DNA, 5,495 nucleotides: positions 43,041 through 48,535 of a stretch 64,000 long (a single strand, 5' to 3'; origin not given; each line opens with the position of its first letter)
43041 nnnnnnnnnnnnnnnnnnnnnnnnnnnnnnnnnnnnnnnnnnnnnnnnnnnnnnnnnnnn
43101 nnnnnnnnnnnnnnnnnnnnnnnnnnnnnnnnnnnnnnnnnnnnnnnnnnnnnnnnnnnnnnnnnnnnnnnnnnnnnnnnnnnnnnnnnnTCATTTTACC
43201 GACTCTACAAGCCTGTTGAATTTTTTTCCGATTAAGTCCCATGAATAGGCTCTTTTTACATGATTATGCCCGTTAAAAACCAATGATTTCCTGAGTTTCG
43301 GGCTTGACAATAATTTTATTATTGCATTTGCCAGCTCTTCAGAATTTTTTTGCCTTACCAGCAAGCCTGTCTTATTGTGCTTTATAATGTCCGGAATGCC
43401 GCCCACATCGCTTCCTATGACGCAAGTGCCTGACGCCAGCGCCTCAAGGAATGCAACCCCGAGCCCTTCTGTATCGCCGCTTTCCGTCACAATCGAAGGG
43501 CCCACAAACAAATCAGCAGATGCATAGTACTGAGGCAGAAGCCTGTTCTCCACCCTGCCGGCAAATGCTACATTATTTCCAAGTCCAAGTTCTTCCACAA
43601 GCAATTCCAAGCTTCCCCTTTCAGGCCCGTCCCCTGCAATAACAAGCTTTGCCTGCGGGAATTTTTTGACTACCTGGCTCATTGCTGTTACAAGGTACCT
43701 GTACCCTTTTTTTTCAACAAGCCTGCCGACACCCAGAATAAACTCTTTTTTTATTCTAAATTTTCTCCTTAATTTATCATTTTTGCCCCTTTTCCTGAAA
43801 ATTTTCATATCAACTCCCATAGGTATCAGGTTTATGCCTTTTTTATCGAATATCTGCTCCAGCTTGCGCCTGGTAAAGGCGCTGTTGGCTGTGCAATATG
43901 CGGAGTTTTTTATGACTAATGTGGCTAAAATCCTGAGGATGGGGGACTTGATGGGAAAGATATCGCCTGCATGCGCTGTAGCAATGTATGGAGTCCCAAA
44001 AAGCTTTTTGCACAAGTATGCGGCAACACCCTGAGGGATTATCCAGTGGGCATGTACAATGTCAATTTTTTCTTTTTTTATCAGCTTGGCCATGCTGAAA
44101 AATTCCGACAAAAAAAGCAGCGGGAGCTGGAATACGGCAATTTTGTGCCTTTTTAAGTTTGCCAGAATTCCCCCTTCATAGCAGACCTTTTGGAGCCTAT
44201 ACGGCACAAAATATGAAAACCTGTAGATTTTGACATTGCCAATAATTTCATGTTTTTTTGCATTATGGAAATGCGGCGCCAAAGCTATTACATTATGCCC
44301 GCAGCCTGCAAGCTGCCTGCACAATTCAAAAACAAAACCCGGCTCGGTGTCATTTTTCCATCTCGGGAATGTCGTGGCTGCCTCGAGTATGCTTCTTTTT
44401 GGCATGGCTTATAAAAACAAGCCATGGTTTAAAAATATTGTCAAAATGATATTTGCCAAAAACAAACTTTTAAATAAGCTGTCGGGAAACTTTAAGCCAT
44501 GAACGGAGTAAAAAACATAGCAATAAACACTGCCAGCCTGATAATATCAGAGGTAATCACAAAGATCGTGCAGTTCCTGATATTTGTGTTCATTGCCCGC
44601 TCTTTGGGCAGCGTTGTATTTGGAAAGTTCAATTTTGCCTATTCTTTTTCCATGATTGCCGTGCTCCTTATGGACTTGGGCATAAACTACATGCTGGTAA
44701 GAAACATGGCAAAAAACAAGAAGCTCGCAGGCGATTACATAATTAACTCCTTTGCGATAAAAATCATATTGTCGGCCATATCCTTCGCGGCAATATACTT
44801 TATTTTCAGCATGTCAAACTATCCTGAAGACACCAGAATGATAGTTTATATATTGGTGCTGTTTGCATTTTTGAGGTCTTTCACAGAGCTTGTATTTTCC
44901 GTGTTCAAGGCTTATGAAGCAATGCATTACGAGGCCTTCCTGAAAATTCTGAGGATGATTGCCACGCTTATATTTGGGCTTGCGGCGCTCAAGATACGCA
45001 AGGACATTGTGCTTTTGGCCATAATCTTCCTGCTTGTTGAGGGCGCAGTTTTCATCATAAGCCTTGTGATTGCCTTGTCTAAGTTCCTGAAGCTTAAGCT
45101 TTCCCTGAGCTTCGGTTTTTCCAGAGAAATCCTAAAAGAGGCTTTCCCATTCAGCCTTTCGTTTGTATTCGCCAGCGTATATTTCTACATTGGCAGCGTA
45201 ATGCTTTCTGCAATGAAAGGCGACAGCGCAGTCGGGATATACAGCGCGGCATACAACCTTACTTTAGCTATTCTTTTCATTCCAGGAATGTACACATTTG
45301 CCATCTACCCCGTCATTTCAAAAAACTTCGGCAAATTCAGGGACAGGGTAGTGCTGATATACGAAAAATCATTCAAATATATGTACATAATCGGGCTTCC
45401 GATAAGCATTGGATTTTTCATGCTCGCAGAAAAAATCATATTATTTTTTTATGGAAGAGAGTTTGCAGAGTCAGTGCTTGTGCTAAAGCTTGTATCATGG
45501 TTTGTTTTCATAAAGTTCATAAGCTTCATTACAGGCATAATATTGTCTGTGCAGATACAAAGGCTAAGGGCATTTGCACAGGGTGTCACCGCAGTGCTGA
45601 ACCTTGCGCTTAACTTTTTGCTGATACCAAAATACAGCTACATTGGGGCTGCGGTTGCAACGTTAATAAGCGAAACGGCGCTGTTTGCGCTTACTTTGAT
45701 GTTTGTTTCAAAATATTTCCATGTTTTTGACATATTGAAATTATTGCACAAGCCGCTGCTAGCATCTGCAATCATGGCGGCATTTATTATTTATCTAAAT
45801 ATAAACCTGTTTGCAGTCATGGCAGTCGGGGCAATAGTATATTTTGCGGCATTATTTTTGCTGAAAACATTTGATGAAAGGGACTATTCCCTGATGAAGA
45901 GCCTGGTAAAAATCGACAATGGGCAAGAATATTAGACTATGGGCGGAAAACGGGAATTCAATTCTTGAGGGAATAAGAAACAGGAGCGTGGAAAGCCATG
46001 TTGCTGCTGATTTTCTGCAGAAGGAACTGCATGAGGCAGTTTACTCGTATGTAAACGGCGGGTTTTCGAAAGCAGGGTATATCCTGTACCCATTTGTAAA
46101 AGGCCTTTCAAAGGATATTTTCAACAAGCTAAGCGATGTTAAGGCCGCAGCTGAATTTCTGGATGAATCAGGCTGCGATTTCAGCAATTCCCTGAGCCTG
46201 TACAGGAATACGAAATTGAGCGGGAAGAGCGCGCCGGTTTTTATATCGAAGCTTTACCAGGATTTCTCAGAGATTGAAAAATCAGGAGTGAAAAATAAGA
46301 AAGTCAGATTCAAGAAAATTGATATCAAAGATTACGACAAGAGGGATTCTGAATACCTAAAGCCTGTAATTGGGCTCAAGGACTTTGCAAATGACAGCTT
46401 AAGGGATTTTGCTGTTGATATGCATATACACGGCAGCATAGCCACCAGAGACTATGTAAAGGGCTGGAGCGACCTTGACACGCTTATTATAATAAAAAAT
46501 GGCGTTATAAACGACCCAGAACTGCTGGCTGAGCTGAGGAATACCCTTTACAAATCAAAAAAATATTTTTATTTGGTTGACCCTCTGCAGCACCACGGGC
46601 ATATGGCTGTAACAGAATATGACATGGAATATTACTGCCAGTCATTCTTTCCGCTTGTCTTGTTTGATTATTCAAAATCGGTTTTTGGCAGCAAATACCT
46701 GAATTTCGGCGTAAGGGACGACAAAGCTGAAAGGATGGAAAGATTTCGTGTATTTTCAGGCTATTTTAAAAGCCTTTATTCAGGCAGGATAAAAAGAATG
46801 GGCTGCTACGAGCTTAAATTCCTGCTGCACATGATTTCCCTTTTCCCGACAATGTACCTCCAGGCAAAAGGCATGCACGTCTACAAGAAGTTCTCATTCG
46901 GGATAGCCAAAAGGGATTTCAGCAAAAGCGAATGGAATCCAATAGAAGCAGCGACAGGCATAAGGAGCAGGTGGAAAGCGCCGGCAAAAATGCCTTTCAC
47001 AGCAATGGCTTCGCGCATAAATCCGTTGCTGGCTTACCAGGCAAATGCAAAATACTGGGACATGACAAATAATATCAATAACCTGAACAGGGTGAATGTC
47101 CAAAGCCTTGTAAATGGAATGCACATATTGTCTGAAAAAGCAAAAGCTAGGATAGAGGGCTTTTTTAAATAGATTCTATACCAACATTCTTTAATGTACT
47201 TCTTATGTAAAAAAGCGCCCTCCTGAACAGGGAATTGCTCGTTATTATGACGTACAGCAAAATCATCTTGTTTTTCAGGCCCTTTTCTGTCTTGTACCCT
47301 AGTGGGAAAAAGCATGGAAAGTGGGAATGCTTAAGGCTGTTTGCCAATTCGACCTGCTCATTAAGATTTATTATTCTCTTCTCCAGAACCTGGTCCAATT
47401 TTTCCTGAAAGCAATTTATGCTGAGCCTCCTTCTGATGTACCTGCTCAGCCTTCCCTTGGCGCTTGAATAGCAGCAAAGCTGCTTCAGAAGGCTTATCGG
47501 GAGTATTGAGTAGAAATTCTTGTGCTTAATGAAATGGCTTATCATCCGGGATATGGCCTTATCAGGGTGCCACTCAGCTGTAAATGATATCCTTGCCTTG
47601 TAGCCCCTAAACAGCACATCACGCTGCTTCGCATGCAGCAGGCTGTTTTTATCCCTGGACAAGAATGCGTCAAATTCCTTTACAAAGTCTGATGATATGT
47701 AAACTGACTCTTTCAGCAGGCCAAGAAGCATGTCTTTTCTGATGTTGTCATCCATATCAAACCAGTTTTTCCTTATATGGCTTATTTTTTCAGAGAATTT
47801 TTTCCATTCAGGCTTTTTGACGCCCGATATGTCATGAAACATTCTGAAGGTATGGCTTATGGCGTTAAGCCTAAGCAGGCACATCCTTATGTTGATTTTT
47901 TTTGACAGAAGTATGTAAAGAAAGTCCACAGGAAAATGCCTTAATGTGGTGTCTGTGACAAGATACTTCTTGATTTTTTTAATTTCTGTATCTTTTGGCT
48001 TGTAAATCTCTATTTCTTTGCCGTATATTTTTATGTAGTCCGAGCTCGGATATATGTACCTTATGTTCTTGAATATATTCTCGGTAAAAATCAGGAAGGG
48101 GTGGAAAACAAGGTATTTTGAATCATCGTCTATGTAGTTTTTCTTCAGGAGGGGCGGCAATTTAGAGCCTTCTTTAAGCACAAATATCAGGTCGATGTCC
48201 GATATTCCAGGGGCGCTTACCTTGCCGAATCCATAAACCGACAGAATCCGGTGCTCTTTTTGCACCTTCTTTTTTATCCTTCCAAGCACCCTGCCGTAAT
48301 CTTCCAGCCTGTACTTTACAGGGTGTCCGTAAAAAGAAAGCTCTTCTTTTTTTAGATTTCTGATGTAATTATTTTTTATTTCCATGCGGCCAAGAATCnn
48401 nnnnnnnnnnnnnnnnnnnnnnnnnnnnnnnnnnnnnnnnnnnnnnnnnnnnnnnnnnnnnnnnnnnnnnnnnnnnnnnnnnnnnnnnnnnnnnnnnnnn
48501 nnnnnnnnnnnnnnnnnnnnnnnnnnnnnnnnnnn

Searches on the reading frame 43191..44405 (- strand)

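Call 4: search_protein_families(library=ncbifam, proteins=[window:43191-44405:-], max_evalue=0.01)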
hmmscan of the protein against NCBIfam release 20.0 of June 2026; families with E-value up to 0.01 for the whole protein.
window:43191-44405:- (404 aa): 46 families (the best 25 are shown)
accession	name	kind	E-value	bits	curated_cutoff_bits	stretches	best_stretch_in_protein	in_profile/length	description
TIGR03999.1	thiol_BshA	equivalog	9.4e-47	159.7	273.7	1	59-401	31-371/375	N-acetyl-alpha-D-glucosaminyl L-malate synthase BshA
NF041876.1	EPS_EpsE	equivalog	7.2e-38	130.8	400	1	104-389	104-382/389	exopolysaccharide biosynthesis GT4 family glycosyltransferase EpsE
NF047684.1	TeichurnBiosyTuaC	equivalog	1.3e-35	123.1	550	1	109-390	102-376/391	teichuronic acid biosynthesis protein TuaC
TIGR04063.1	stp3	hypoth_equivalog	4.7e-33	114.6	442.05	1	107-394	86-386/397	TIGR04063 family PEP-CTERM/XrtA system glycosyltransferase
TIGR03088.1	stp2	hypoth_equivalog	1.1e-32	113.5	409.05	1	187-401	158-371/374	TIGR03088 family PEP-CTERM/XrtA system glycosyltransferase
TIGR02149.1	glgA_Coryne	subfamily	6e-31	107.9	302.4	1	110-403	80-390/391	glycogen synthase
TIGR03449.1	mycothiol_MshA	equivalog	9.8e-27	93.9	462.5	1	110-396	99-396/406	D-inositol-3-phosphate glycosyltransferase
TIGR04047.1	MSMEG_0565_glyc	hypoth_equivalog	1.3e-24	87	259.85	1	110-390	83-361/373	MSMEG_0565 family glycosyltransferase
TIGR04157.1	glyco_rSAM_CFB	subfamily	2.6e-24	86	400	1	187-399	191-405/406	TIGR04157 family glycosyltransferase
NF049988.1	MGlcDAGSynMgs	equivalog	1.7e-23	83.6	400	1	28-400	24-384/398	alpha-monoglucosyldiacylglycerol synthase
NF038298.1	EPS_HpsO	equivalog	3.4e-23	82.1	575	1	189-393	168-377/388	hormogonium polysaccharide biosynthesis glycosyltransferase HpsO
TIGR04005.1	wcaL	equivalog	2e-21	76.3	537.6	1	190-400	198-403/406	colanic acid biosynthesis glycosyltransferase WcaL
NF038229.1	Glyco4_Geo_Pelo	equivalog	4e-21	75.4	400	1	104-403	46-336/338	GPMC system family 4 glycosyltransferase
NF050056.1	ProtGlycPglH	equivalog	1.6e-20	73.5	600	1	99-403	71-353/354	GalNAc-alpha-(1->4)-GalNAc-alpha-(1->3)-diNAcBac-PP-undecaprenol alpha-1,4-N-acetyl-D-galactosaminyltransferase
NF047880.1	glyco_SdgA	exception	1.9e-20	72.9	800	1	217-400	312-487/488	serine-aspartate repeat adhesin O-glycosyltransferase SdgA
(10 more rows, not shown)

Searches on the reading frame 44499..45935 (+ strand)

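Call 3: search_protein_families(library=pfam, proteins=[window:44499-45935:+], max_evalue=0.01)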
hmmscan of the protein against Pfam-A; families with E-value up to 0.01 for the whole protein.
window:44499-45935:+ (478 aa): 3 families
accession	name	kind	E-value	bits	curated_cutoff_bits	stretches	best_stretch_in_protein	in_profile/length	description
PF01943.22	Polysacc_synt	-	7.2e-37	127.7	28.2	1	10-276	4-273/274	Polysaccharide biosynthesis protein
PF13440.11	Polysacc_synt_3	-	1.5e-10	41.3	23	1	32-326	2-292/293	Polysaccharide biosynthesis protein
PF03023.19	MurJ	-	0.0012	18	27.4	1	70-439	49-437/451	Lipid II flippase MurJ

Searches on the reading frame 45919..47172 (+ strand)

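Call 3: search_protein_families(library=pfam, proteins=[window:45919-47172:+], max_evalue=0.01)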
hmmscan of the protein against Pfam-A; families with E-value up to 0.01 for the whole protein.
window:45919-47172:+ (417 aa): 1 family
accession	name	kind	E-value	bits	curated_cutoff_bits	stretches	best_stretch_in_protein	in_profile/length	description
PF01909.29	NTP_transf_2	-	0.0074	17.1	21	0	165-197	14-45/93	Nucleotidyltransferase domain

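Call 4: search_protein_families(library=ncbifam, proteins=[window:45919-47172:+], max_evalue=0.01)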
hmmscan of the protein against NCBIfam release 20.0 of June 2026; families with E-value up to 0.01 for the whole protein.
window:45919-47172:+ (417 aa): 0 families

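Call 32: search_protein_families(library=pfam, proteins=[window:45919-47172:+], max_evalue=5)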
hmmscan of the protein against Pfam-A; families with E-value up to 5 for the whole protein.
window:45919-47172:+ (417 aa): 1 family
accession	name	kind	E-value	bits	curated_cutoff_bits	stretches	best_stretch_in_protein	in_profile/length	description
PF01909.29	NTP_transf_2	-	0.0074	17.1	21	1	165-197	14-45/93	Nucleotidyltransferase domain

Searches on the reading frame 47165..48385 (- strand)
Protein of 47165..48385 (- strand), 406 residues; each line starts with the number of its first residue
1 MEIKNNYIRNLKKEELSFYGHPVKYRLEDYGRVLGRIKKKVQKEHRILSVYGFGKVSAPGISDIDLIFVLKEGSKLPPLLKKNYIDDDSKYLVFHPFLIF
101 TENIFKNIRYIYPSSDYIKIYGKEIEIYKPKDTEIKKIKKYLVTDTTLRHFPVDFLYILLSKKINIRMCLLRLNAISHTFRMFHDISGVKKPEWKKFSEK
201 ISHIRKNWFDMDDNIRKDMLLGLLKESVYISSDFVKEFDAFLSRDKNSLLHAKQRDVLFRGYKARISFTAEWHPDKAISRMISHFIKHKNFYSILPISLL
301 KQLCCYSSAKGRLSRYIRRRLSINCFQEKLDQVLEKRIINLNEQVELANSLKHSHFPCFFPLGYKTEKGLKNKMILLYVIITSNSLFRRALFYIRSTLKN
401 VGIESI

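Call 3: search_protein_families(library=pfam, proteins=[window:47165-48385:-], max_evalue=0.01)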
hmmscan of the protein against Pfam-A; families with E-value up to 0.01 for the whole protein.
window:47165-48385:- (406 aa): 0 families

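Call 4: search_protein_families(library=ncbifam, proteins=[window:47165-48385:-], max_evalue=0.01)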
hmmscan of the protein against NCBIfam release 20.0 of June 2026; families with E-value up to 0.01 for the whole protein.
window:47165-48385:- (406 aa): 0 families

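Call 32: search_protein_families(library=pfam, proteins=[window:47165-48385:-], max_evalue=5)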
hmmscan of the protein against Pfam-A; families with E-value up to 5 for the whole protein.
window:47165-48385:- (406 aa): 0 families

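Call 70: find_related_loci(query=A4, collection=metagenome_contigs, flank=8000)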
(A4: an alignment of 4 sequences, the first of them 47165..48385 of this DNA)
Query A4 (406 aa) in metagenome_contigs; peptide patterns used: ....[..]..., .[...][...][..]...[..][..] (x = any residue, [..] = any of these).
460 stretches matched a pattern; 60 encode a relative of the query (tblastn E <= 1e-3); 60 distinct loci.
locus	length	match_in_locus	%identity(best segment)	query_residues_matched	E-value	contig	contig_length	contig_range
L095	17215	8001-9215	88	1-405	0e+0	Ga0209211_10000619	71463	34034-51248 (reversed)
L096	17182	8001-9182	65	1-396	1e-173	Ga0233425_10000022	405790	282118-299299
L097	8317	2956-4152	63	1-399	3e-173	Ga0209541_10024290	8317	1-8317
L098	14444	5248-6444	64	1-399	5e-170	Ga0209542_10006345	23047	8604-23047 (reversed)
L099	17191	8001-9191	63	1-399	5e-168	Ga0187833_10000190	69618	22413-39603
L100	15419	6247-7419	59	1-396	2e-155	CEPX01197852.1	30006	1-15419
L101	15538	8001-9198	62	1-396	1e-139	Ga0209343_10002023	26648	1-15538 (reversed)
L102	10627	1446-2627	51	7-403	7e-131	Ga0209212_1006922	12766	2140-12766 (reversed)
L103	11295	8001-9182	51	7-403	7e-131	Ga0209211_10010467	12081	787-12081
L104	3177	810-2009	50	1-403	3e-131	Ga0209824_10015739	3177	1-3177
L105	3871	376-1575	50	1-403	2e-129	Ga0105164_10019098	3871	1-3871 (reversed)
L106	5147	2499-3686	47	1-399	4e-116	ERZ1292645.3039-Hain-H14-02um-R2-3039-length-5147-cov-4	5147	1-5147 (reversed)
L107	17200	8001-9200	63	1-400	1e-177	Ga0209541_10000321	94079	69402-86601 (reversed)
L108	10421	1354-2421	36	15-372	2e-67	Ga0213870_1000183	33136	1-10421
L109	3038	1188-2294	35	9-377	1e-58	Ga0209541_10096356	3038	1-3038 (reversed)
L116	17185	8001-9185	21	22-404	4e-23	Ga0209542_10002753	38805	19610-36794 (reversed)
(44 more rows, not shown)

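Call 84: predict_structure(alignment_id=A5)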
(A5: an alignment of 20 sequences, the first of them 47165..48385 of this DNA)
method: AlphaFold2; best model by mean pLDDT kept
length: 406 residues; sequences in the alignment: 20
mean_pLDDT: 88.0   pTM: 0.87
mean pLDDT of the five models: 88.0, 87.7, 87.5, 87.2, 87.0
residues with pLDDT >= 90: 264; 70-90: 107; 50-70: 29; < 50: 6
segments of 3 or more residues with pLDDT < 50: 357-359, 404-406
pLDDT, mean of each block of 10 residues (from residue 1): 92 94 93 94 96 88 92 92 82 88 95 90 96 95 93 93 95 94 95 97 96 96 98 96 70 74 86 94 90 91 92 91 84 93 90 61 72 76 69 71 52
secondary structure, 60 per line:
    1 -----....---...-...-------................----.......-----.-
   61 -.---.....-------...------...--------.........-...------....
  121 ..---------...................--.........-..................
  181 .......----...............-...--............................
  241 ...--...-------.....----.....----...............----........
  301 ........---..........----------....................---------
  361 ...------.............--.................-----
elements in order: H6-9 E17-19 H27-42 E47-53 E66-70 E98-101 H102-106 E117-122 H132-150 H153-161 E163-165 H166-187 H192-206 H213-243 E256-260 E265-269 H274-288 E293-296 H297-308 H312-320 H332-351 H370-382 H385-401

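Call 87: fold_search(model_id=the predicted structure, library=pdb)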
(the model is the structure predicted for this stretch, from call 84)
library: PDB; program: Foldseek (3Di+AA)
matches with E <= 10: 204; with E <= 0.001: 0
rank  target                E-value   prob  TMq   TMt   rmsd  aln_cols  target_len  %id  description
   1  6xz0                  2.0e-03  0.99  0.25  0.36  11.4       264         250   12  Crystal structure of spectinomycin adenyltransferase AAD(9) from Enterococcus faecialis with spectinomycin (released 2020-04-15)
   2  6sxj                  3.4e-03  0.92  0.20  0.29  13.4       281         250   11  Crystal structure of spectinomycin adenyltransferase AAD(9) from Enterococcus faecialis (released 2020-04-15)
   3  5lpa_A                9.7e-03  0.91  0.22  0.30   9.2       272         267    9  AadA E87Q in complex with ATP, calcium and dihydrostreptomycin (released 2018-01-17)
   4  5g4a_A                1.8e-02  0.84  0.22  0.31   9.1       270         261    8  AadA in complex with ATP and magnesium (released 2017-11-29)
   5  5luh_B                2.1e-02  0.75  0.21  0.29  10.8       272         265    9  AadA E87Q in complex with ATP, calcium and streptomycin (released 2018-01-17)
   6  6fzb_B                2.7e-02  0.75  0.22  0.29  10.8       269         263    9  AadA in complex with ATP, magnesium and streptomycin (released 2018-06-13)
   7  5luh_A                3.4e-02  0.66  0.21  0.29  10.8       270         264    9  AadA E87Q in complex with ATP, calcium and streptomycin (released 2018-01-17)
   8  5g4a_B                3.8e-02  0.72  0.22  0.30   9.1       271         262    8  AadA in complex with ATP and magnesium (released 2017-11-29)
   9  4cs6                  5.4e-02  0.60  0.21  0.29  10.4       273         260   11  Crystal structure of AadA - an aminoglycoside adenyltransferase (released 2015-03-25)
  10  6fzb_A                5.4e-02  0.54  0.21  0.28  10.9       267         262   10  AadA in complex with ATP, magnesium and streptomycin (released 2018-06-13)
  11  6m6v_A                8.7e-02  0.96  0.16  0.44   4.6        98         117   11  Crystal structure the toxin-antitoxin MntA-HepT (released 2020-09-30)
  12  7aer_A                1.9e-01  0.90  0.16  0.44   4.7        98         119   11  Rebuilt and re-refined PDB entry 5yep: tri-AMPylated Shewanella oneidensis HEPN toxin in complex with MNT antitoxin (released 2020-12-30)
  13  4ebk_B                2.1e-01  0.11  0.12  0.17  19.0       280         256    9  Crystal structure of aminoglycoside 4'-O-adenylyltransferase ANT(4')-IIb, tobramycin-bound (released 2012-04-04)
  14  9dbj_E                2.5e-01  0.25  0.20  0.30   9.9       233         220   14  Structure of Hailong HalB R164A mutant with non-hydrolyzable dATP (released 2025-05-07)
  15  9dbh_A                2.6e-01  0.35  0.21  0.34   9.6       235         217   14  Structure of Hailong HalB in complex with oligodeoxyadenylate (released 2025-05-07)
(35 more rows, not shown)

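Call 94: search_protein_families(library=pfam, proteins=[L103:533-1282:+, L103:1286-3076:-, L103:3133-4422:+, L103:4419-5327:-, L116:920-2056:+, L116:2036-3157:-, L116:4290-5351:-, L116:10966-12096:+, L116:14648-16432:-, L116:3211-3912:+], max_evalue=0.00001)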
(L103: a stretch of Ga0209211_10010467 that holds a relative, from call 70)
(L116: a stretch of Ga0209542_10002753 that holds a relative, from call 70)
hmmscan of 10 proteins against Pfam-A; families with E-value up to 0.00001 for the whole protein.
L103:533-1282:+ (249 aa): 3 families
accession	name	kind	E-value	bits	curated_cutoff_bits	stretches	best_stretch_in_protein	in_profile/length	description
PF00483.29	NTP_transferase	-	5.3e-41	141.3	21.2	1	6-245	2-243/245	Nucleotidyl transferase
PF12804.13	NTP_transf_3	-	3.5e-12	47.2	27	1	6-144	1-124/160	MobA-like NTP transferase domain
PF01128.25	IspD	-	5.9e-08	33.2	27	1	6-82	3-72/221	2-C-methyl-D-erythritol 4-phosphate cytidylyltransferase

L103:1286-3076:- (596 aa): 1 family
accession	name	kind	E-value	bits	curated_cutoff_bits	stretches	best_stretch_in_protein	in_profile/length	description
PF13231.12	PMT_2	-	3.6e-12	47.2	26.1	1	132-263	23-155/160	Dolichyl-phosphate-mannose-protein mannosyltransferase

L103:3133-4422:+ (429 aa): 6 families
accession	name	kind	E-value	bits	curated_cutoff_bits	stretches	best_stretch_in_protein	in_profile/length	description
PF03721.20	UDPG_MGDP_dh_N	-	3.8e-43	147.7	27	1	5-184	2-183/187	UDP-glucose/GDP-mannose dehydrogenase family, NAD binding domain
PF00984.24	UDPG_MGDP_dh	-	3.2e-31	107.7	25.4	1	204-294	2-93/94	UDP-glucose/GDP-mannose dehydrogenase family, central domain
PF03720.21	UDPG_MGDP_dh_C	-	7.1e-27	94.2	30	1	321-413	1-103/103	UDP-glucose/GDP-mannose dehydrogenase family, UDP binding domain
PF01210.29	NAD_Gly3P_dh_N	-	4.4e-08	33.7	23.1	1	6-117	2-112/158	NAD-dependent glycerol-3-phosphate dehydrogenase N-terminus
PF03446.21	NAD_binding_2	-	4.5e-08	33.7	21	1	6-131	2-103/161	NAD binding domain of 6-phosphogluconate dehydrogenase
PF02826.25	2-Hacid_dh_C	-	3e-07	30.4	25.1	0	305-387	24-103/178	D-isomer specific 2-hydroxyacid dehydrogenase, NAD binding domain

L103:4419-5327:- (302 aa): 8 families
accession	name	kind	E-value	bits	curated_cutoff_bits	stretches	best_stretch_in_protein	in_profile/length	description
PF01370.27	Epimerase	-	1.6e-59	201.7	20.9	1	3-226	1-240/240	NAD dependent epimerase/dehydratase family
PF16363.11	GDP_Man_Dehyd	-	1.4e-51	176.4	27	1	4-293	1-331/332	GDP-mannose 4,6 dehydratase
PF04321.23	RmlD_sub_bind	-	2.4e-28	99.5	27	1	1-251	1-238/287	RmlD substrate binding domain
PF02719.21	Polysacc_synt_2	-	1.1e-23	84.3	20.2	1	3-251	1-259/293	Polysaccharide biosynthesis protein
PF01073.25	3Beta_HSD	-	1.1e-19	71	22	1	4-203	1-218/280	3-beta hydroxysteroid dehydrogenase/isomerase family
PF07993.18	NAD_binding_4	-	3.1e-12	46.6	20.1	1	52-167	81-210/258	Male sterility protein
PF13460.12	NAD_binding_10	-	7.4e-11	42.7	27.2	1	7-126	1-115/184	NAD(P)H-binding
PF05368.20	NmrA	-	3.2e-06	27.4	27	1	2-110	4-107/298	NmrA-like family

L116:920-2056:+ (378 aa): 2 families
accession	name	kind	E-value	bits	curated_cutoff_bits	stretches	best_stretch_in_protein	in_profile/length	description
PF04055.27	Radical_SAM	-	3.2e-13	50.6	29.5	1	35-210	2-166/166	Radical SAM superfamily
PF13186.11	SPASM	-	1.1e-08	35.7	21.5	1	292-352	1-66/67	Iron-sulfur cluster-binding domain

L116:2036-3157:- (373 aa): 3 families
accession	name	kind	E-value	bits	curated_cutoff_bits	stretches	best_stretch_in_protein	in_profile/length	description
PF00534.26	Glycos_transf_1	-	1.6e-25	90.1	26.4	1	187-353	2-170/172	Glycosyl transferases group 1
PF13692.12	Glyco_trans_1_4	-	9.1e-25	88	27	1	200-340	2-140/142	Glycosyl transferases group 1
PF13439.12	Glyco_transf_4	-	2.9e-09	37.6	28.5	1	14-162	2-150/170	Glycosyltransferase Family 4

L116:4290-5351:- (353 aa): 2 families
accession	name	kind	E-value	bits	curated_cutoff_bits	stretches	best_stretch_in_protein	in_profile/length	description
PF00288.32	GHMP_kinases_N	-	3e-14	53.4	22.3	1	105-184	6-87/87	GHMP kinases N terminal domain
PF08544.19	GHMP_kinases_C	-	3.4e-10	40.6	21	1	255-333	2-81/85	GHMP kinases C terminal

L116:10966-12096:+ (376 aa): 3 families
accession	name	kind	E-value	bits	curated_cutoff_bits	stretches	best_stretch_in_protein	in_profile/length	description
PF00534.26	Glycos_transf_1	-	4.8e-37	127.6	26.4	1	177-353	3-171/172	Glycosyl transferases group 1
PF13692.12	Glyco_trans_1_4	-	6.1e-25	88.6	27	1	190-340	2-142/142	Glycosyl transferases group 1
PF20706.3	GT4-conflict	-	1.2e-07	31.5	26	1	182-362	190-380/385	Family 4 Glycosyltransferase in conflict systems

L116:14648-16432:- (594 aa): 3 families
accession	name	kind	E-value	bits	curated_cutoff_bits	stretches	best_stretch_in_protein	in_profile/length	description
PF00733.27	Asn_synthase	-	2.4e-92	310.7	21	1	259-583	2-353/354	Asparagine synthase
PF13537.11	GATase_7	-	2.1e-47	160.6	25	1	69-186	1-122/123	Glutamine amidotransferase domain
PF13522.11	GATase_6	-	1.4e-41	142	27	1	54-181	1-130/130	Glutamine amidotransferase domain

L116:3211-3912:+ (233 aa): 1 family
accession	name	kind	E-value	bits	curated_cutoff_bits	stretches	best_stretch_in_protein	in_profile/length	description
PF00483.29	NTP_transferase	-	1.5e-32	113.6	21.2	1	2-228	1-242/245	Nucleotidyl transferase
